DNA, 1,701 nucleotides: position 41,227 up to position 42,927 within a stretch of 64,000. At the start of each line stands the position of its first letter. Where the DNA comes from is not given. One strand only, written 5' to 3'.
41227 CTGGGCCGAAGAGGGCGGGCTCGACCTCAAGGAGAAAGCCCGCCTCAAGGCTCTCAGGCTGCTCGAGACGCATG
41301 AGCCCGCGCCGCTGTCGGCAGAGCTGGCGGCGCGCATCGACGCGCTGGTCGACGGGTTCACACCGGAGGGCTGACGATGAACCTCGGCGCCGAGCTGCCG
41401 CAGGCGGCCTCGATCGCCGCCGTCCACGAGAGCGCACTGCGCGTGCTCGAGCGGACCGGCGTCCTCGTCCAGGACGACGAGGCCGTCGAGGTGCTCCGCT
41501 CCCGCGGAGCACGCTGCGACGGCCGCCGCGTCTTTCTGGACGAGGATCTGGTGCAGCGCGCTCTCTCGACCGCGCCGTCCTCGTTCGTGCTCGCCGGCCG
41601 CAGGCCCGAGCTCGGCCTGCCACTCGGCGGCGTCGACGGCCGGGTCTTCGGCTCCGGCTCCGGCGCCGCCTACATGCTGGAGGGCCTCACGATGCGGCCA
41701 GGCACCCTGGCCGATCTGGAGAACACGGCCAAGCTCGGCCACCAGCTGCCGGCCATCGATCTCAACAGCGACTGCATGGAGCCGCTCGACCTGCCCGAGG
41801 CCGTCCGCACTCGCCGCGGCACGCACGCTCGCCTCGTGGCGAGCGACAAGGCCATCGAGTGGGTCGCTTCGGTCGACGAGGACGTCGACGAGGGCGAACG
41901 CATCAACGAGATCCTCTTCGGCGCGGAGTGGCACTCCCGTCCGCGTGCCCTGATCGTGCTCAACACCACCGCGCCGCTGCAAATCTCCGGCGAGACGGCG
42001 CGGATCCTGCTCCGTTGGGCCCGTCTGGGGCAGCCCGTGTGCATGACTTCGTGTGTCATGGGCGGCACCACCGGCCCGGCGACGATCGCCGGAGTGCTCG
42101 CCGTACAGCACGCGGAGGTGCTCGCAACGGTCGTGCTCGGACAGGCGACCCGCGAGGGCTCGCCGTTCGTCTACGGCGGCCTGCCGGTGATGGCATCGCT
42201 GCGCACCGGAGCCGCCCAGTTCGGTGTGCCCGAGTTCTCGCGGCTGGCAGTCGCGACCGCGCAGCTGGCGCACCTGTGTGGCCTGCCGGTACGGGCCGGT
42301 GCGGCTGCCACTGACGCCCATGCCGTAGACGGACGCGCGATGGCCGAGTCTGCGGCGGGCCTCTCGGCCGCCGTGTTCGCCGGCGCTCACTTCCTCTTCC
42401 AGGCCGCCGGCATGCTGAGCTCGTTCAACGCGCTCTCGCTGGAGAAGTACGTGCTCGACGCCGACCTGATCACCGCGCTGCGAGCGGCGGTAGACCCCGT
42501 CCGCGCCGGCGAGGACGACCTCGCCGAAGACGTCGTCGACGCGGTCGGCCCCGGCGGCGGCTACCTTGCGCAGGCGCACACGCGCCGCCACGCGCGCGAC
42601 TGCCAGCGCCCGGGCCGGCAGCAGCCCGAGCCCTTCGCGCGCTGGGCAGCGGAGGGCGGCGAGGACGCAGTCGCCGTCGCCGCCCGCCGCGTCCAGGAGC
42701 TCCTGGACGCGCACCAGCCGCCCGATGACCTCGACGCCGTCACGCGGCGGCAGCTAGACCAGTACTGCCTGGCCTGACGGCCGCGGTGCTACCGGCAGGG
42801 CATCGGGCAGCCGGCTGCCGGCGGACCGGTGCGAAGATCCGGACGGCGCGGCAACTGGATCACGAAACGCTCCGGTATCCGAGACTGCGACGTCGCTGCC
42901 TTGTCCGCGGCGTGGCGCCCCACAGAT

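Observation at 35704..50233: IclR-linked locus combining three MttB-family methyltransferases, two HAL-family lyases, an opine dehydrogenase, a folate cyclodeaminase and iorAB-paaK: candidate pathway for an N-methylated aromatic amino acid or betaine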

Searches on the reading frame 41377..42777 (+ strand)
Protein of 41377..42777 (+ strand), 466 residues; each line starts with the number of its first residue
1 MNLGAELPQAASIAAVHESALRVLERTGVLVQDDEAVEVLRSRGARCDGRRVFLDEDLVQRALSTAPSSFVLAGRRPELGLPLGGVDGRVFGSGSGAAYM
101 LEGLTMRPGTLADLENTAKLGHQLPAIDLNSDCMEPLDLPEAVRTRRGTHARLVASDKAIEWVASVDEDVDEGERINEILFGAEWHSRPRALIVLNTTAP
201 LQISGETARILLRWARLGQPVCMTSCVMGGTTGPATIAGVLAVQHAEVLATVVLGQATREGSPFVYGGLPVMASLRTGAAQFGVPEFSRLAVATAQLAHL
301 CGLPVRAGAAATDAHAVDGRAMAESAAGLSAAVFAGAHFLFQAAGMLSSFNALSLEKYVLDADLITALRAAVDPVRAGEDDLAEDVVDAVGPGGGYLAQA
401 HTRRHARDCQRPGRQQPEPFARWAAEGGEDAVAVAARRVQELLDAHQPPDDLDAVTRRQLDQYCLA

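Call 3: search_protein_families(library=pfam, proteins=[window:41377-42777:+])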
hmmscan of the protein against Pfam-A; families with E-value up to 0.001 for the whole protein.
window:41377-42777:+ (466 aa): 1 family
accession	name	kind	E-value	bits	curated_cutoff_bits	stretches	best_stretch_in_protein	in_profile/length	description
PF06253.16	MTTB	-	2.3e-100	336.4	25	1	9-463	35-491/500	Trimethylamine methyltransferase (MTTB)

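Call 4: search_protein_families(library=ncbifam, proteins=[window:41377-42777:+])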
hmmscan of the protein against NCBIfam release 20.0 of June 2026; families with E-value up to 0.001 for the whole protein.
window:41377-42777:+ (466 aa): 1 family
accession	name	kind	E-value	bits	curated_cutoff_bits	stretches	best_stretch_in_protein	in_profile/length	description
TIGR02369.2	trimeth_pyl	equivalog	5.4e-78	262.6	525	1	12-461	10-462/469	[trimethylamine--corrinoid protein] Co-methyltransferase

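Call 47: search_solved_structures(query=window:41377-42774:+, show_alignments=2, max_evalue=0.00001)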
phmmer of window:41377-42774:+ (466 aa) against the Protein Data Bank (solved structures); distinct sequences matched with E-value up to 0.00001: 5.
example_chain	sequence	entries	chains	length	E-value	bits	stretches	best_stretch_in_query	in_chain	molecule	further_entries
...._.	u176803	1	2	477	2.4e-76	260.5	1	13-453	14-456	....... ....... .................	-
2qne_A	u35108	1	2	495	2.8e-76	260.4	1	13-453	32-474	Putative methyltransferase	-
4yyc_A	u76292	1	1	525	4.6e-50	174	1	15-444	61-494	Putative trimethylamine methyltransferase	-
7xcl_A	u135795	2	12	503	3.5e-48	167.8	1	12-453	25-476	Trimethylamine methyltransferase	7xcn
7xcm_A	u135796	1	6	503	4.1e-48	167.5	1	12-453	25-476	Trimethylamine methyltransferase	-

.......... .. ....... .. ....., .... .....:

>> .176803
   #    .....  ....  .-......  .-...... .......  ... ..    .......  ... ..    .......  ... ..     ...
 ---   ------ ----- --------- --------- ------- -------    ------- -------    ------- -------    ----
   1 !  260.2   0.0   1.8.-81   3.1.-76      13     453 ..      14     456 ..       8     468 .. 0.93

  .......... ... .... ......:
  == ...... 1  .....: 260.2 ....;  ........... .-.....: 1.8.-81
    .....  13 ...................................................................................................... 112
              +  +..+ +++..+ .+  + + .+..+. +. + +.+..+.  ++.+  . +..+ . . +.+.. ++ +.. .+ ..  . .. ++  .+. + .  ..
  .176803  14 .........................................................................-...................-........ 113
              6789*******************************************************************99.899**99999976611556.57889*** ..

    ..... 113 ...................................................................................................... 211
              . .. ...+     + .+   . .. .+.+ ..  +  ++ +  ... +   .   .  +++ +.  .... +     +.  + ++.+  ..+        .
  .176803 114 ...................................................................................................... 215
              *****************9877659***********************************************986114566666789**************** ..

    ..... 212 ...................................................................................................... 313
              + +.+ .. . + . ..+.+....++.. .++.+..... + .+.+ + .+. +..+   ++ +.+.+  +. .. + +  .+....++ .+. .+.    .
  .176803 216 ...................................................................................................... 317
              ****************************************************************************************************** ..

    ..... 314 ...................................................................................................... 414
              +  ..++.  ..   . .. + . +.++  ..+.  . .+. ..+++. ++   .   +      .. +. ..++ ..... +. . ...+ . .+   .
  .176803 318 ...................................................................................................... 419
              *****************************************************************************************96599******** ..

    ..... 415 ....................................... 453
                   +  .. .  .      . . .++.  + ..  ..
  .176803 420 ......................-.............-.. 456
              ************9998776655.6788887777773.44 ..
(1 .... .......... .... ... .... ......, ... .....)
